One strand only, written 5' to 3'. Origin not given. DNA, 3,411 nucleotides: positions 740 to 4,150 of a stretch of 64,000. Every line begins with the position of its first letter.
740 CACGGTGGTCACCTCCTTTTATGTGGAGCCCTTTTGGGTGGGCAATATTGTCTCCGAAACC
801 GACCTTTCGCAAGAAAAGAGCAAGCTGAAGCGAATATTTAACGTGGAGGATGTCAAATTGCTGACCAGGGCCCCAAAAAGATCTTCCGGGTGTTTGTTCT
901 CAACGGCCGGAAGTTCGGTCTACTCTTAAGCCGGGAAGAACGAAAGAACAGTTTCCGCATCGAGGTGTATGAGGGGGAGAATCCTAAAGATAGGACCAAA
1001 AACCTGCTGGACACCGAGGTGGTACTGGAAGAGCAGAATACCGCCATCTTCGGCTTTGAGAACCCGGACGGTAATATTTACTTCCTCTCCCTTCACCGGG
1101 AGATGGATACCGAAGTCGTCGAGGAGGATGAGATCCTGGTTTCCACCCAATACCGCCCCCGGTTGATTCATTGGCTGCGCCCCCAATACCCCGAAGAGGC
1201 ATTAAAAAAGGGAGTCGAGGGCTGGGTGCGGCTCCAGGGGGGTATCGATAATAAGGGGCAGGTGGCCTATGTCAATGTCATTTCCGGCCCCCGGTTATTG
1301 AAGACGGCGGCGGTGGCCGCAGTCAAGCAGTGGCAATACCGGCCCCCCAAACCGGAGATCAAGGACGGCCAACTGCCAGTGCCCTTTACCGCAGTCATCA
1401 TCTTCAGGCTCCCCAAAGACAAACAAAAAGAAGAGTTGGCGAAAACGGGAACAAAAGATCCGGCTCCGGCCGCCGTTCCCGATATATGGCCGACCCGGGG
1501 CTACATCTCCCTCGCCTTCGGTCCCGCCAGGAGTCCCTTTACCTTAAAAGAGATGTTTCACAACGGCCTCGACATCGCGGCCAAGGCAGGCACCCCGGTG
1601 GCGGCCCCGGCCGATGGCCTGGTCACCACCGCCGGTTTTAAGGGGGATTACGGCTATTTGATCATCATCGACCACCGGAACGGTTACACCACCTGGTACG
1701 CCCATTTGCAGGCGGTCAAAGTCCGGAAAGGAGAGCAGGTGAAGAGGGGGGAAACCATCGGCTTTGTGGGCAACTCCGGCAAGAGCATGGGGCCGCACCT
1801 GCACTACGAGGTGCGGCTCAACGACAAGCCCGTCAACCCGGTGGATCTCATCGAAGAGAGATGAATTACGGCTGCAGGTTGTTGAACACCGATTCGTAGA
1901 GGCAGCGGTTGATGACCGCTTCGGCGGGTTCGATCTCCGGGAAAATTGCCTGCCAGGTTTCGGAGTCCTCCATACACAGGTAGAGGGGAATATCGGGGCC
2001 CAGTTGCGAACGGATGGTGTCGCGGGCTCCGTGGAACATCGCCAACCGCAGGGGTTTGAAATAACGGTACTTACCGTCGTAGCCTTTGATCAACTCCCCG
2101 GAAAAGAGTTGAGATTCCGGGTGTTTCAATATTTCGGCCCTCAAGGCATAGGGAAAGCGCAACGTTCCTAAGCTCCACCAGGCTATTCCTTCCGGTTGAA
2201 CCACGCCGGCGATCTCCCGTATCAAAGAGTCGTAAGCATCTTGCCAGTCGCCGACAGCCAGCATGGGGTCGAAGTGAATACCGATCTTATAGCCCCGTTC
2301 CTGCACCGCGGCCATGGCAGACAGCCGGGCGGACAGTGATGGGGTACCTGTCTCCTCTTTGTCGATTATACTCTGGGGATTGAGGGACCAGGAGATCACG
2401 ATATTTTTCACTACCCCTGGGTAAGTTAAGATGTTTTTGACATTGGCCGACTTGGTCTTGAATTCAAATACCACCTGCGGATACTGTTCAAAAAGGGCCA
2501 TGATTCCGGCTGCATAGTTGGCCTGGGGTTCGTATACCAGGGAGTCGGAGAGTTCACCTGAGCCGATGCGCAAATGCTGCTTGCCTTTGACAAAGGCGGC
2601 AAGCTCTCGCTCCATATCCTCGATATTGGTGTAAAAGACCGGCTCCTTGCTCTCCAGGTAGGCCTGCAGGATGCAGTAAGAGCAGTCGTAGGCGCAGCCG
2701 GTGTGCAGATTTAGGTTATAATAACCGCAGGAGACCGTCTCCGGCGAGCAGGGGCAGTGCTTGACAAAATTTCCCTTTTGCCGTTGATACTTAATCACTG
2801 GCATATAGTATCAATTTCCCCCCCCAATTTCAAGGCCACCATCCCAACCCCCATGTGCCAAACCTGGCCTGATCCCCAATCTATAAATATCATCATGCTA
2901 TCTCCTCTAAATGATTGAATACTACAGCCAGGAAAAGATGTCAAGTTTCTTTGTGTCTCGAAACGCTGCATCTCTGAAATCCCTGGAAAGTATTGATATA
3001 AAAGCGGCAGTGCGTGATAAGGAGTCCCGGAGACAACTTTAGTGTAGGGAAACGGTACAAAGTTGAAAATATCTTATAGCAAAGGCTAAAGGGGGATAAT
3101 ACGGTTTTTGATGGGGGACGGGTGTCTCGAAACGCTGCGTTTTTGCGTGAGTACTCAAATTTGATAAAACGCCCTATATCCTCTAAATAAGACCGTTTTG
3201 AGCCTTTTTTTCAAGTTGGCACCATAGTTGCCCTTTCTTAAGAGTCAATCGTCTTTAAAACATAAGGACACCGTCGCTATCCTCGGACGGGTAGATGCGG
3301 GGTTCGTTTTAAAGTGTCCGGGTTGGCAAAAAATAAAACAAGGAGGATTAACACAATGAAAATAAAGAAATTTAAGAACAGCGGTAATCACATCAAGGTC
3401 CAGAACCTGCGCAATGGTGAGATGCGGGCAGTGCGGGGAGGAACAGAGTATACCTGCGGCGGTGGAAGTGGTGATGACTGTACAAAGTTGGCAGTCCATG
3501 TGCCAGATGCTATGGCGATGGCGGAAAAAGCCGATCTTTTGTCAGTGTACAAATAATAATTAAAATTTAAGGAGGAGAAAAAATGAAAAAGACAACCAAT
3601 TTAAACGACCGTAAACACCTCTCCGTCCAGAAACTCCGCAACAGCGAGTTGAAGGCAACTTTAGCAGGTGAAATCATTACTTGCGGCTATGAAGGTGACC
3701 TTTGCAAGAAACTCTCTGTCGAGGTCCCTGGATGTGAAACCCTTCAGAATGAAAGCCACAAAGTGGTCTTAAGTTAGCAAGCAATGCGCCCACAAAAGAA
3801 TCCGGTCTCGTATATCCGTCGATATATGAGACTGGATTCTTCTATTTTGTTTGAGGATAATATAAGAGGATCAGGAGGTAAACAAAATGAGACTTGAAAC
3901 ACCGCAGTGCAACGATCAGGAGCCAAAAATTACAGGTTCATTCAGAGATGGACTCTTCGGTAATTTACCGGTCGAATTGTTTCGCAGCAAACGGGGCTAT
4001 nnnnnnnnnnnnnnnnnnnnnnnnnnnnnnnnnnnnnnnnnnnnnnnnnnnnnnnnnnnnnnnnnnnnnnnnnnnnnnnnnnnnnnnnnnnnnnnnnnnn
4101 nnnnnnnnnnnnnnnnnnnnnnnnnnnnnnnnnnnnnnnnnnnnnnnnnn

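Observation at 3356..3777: Two divergent precursors with identical-length 29-aa leaders and a shared core motif T-C-G-x(2-3)-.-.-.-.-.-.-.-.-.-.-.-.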

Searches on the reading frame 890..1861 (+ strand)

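Call 5: search_protein_families(library=ncbifam, proteins=[window:890-1861:+], max_evalue=1)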
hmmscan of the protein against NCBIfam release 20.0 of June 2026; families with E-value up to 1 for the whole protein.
window:890-1861:+ (324 aa): 23 families
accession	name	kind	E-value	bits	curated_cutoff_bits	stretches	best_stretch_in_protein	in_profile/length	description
NF008652.0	PRK11649.1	equivalog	1.2e-28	100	341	1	206-318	294-407/439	murein DD-endopeptidase MepM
NF052530.1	Heli_ShapePgp3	exception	1.8e-26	92.9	300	1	199-322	142-265/270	peptidoglycan metallopeptidase Pgp3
NF053825.1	PdgNdpepShyA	equivalog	2e-26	92.7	700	1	206-318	277-390/425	peptidoglycan DD-endopeptidase ShyA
NF052336.1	PdgHdaseHSB100310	equivalog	1.8e-25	89.9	500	1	197-314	34-147/316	peptidoglycan hydrolase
NF053824.1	PdgNdpepShyC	equivalog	7.2e-24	84.5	700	1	205-312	276-384/429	peptidoglycan DD-endopeptidase ShyC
NF050804.1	CellDivDipMCaul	equivalog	2.7e-22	79.3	900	1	200-311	509-616/634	cell division endopeptidase DipM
NF041208.1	celldiv_DipM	equivalog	1.1e-21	77.6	740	1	177-322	276-418/419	cell division endopeptidase DipM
NF008644.1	PRK11637.1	equivalog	2.3e-21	76.2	270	1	175-318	243-380/385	murein hydrolase activator EnvC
NF053738.1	S2SprSpoIIQBc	equivalog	8.3e-18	64.9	250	1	225-322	123-224/232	stage II sporulation protein SpoIIQ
NF008123.1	PRK10871.1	equivalog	1.2e-17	64.3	311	1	199-321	247-362/365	murein hydrolase activator NlpD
NF052529.1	PG_M23_Pgp6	exception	1.7e-17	63.2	600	1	220-320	331-431/452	peptidoglycan metallopeptidase Pgp6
NF040883.1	amid_act_ActS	equivalog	2.2e-17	63.2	375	1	199-318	118-230/242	amidase activator ActS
TIGR01352.1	tonB_Cterm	subfamily_domain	2.7e-11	43.6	27.1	1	98-174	1-75/76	TonB family protein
NF047755.1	LIC_10271_M23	exception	9.5e-10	38.6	180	1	224-294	117-187/207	LIC_10271 family cell wall hydrolase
NF004799.0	PRK06148.1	subfamily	4e-09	35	1128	1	209-311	427-540/1015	hypothetical protein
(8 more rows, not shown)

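Call 6: search_protein_families(library=pfam, proteins=[window:890-1861:+], max_evalue=1)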
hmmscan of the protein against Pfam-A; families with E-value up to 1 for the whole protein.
window:890-1861:+ (324 aa): 2 families
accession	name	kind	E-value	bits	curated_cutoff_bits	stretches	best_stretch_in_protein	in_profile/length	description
PF01551.29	Peptidase_M23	-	5e-37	126.4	28.7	1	223-317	2-96/96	Peptidase family M23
PF03544.19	TonB_C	-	3.7e-13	50.2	24.6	1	97-166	2-69/79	Gram-negative bacterial TonB protein C-terminal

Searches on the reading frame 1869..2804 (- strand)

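Call 5: search_protein_families(library=ncbifam, proteins=[window:1869-2804:-], max_evalue=1)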
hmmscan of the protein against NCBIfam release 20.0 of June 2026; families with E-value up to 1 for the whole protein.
window:1869-2804:- (312 aa): 9 families
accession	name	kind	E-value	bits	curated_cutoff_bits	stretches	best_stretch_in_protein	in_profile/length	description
TIGR04070.1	photo_TT_lyase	equivalog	3.4e-20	72.3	400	1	28-203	78-255/338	spore photoproduct lyase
TIGR03886.1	lyase_spl_fam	equivalog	2.6e-15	56.4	437.55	1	23-205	72-264/346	spore photoproduct lyase family protein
NF038135.1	rSAM_Rv2578c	equivalog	1.3e-06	27.7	430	1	135-199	183-248/317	Rv2578c family radical SAM protein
NF038136.1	rSAM_Rv_intein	exception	0.0014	17.6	700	1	136-199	441-505/574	intein-containing Rv2578c family radical SAM protein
TIGR04470.1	rSAM_mob_pairB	equivalog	0.0048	16.3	410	1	24-182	15-176/285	radical SAM mobile pair protein B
NF040542.1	rSAM_RCCLKC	equivalog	0.079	12.1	450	1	31-128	183-271/423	arsinothricin biosynthesis radical SAM protein ArsL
TIGR02495.1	NrdG2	equivalog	0.097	12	131.15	0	35-54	24-45/193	anaerobic ribonucleoside-triphosphate reductase activating protein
TIGR04471.1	rSAM_mob_pairA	equivalog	0.17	11.3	355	1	30-121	9-98/220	radical SAM mobile pair protein A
TIGR00089.1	TIGR00089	subfamily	0.44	9.3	251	1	29-47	141-159/429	MiaB/RimO family radical SAM methylthiotransferase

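Call 6: search_protein_families(library=pfam, proteins=[window:1869-2804:-], max_evalue=1)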
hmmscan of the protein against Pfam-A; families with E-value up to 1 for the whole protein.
window:1869-2804:- (312 aa): 3 families
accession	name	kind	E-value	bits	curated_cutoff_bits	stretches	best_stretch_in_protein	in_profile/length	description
PF20903.3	SPL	-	3.6e-17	62.7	27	1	28-203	78-255/338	Spore photoproduct lyase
PF04055.27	Radical_SAM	-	0.00012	22.7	29.5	1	32-92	2-63/166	Radical SAM superfamily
PF15137.11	ECPIP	-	0.14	12.3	27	1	9-64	34-89/218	Exosomal polycystin 1 interacting protein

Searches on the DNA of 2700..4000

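Call 18: search_rna_families(source=window, start=2700, end=4000, threshold=evalue, max_evalue=1)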
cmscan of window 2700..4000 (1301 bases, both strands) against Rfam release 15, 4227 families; matches with E-value up to 1: 0.
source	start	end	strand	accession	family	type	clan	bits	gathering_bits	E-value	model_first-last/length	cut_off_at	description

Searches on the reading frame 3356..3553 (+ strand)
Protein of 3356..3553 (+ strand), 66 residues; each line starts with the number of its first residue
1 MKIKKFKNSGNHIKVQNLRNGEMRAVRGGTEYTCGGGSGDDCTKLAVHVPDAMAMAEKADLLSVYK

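Call 5: search_protein_families(library=ncbifam, proteins=[window:3356-3553:+], max_evalue=1)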
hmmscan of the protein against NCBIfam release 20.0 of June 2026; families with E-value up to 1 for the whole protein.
window:3356-3553:+ (66 aa): 1 family
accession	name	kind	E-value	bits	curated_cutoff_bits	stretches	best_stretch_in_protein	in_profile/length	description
TIGR04149.1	GG_sam_targ_CFB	domain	0.073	13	25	1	2-40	3-39/43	TIGR04149 family rSAM-modified RiPP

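Call 6: search_protein_families(library=pfam, proteins=[window:3356-3553:+], max_evalue=1)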
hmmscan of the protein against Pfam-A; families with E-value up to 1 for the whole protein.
window:3356-3553:+ (66 aa): 0 families

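Call 10: find_homologous_proteins(query=A1, max_evalue=10)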
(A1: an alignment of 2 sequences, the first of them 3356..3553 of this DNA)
Query A1 (2 sequences) (66 aa, profile of the alignment): 7 proteins with E <= 10 among 11 candidates.
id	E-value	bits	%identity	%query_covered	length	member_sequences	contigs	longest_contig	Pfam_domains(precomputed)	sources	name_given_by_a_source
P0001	4.6e-37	143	100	100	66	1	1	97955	-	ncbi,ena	-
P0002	1.5e-33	132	49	65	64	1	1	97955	-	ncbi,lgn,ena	-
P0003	1.2e-28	116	44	73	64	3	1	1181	-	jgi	-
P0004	2.1e-27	112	81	94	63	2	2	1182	-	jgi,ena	-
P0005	3.8e-17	79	47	74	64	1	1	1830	-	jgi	jgi:hypothetical protein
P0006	1.3e-13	68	56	55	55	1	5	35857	-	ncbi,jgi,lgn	-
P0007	2.2e-12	64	59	100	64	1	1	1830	-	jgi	jgi:hypothetical protein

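Call 19: find_encoding_contigs(protein=P0006, flank=8000, max_places=5)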
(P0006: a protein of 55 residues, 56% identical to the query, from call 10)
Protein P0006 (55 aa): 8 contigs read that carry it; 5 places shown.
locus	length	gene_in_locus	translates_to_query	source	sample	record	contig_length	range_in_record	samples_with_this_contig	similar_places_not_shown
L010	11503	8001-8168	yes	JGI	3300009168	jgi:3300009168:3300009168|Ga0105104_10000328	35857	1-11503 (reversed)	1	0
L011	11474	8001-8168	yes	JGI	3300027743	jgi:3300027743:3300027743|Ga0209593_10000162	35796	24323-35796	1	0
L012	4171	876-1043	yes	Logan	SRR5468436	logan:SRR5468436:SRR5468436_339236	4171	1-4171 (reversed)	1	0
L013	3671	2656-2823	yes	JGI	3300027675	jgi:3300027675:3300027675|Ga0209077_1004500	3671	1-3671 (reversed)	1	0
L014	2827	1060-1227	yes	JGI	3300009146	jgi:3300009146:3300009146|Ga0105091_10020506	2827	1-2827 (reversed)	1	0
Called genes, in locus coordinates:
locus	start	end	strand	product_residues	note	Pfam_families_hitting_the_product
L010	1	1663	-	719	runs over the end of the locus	PF03065:Glyco_hydro_57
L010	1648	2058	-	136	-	PF00903:Glyoxalase, PF13468:Glyoxalase_3, PF13669:Glyoxalase_4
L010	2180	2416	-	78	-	-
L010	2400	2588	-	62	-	-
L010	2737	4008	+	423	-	PF19289:PmbA_TldD_3rd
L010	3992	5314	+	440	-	PF19289:PmbA_TldD_3rd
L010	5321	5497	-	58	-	-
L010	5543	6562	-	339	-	PF00478:IMPDH, PF03060:NMO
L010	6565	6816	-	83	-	-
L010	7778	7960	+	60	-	-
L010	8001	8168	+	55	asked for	-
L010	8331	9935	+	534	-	PF04055:Radical_SAM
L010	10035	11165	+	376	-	PF17170:DUF5128 (faint)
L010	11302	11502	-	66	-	?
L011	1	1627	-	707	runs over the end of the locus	PF03065:Glyco_hydro_57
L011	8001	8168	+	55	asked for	-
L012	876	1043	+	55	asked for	-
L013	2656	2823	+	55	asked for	-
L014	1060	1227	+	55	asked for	-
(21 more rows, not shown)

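Call 20: find_encoding_contigs(protein=P0005, flank=3000, max_places=3)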
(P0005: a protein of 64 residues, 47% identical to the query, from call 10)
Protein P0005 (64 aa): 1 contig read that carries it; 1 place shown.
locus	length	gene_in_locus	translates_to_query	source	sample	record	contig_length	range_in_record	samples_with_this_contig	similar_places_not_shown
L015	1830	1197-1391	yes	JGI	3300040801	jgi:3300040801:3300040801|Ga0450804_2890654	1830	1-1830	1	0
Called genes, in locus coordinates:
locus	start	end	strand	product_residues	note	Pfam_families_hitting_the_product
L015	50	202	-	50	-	-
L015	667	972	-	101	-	-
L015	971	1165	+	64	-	-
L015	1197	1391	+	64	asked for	-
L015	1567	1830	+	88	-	?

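Call 38: search_protein_representatives(alignment_id=A3)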
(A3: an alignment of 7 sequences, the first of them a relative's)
Query: 7 sequences, 64 profile positions. Proteins with E-value up to 0.001 (for the whole library): 15; up to 1e-10: 8; up to 1e-30: 1. The best 15 are listed.
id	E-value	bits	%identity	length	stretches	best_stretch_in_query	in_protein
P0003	1.3e-32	127.2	-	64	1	1-64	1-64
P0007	5.9e-19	83.5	-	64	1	10-53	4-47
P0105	4.8e-16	74.2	-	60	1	1-64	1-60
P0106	3.1e-15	71.6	-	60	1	5-64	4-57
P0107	5.3e-15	70.8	-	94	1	5-50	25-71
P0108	5.9e-13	64.3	-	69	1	1-63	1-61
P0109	7.9e-13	63.9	-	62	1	9-48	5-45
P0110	1.6e-11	59.7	-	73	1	1-60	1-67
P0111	2.0e-10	56.2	-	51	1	13-51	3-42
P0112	4.2e-10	55.1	-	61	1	1-63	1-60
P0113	9.1e-09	50.9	-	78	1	1-51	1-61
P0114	6.5e-08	48.1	-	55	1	4-51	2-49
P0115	2.5e-07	46.2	-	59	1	3-60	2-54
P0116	4.3e-07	45.5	-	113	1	1-49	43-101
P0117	6.4e-04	35.3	-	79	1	13-59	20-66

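Call 80: predict_structure(alignment_id=A8)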
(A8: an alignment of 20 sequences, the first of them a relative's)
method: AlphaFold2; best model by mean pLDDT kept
length: 66 residues; sequences in the alignment: 20
mean_pLDDT: 54.9   pTM: 0.18
mean pLDDT of the five models: 54.9, 54.8, 54.3, 49.6, 48.5
residues with pLDDT >= 90: 0; 70-90: 3; 50-70: 46; < 50: 17
segments of 3 or more residues with pLDDT < 50: 53-66
pLDDT, mean of each block of 10 residues (from residue 1): 55 65 58 58 53 48 43
secondary structure, 60 per line:
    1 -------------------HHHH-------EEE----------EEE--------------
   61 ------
elements in order: H20-23 E31-33 E44-46

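Call 82: find_encoding_contigs(protein=P0001, flank=1000, max_places=2)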
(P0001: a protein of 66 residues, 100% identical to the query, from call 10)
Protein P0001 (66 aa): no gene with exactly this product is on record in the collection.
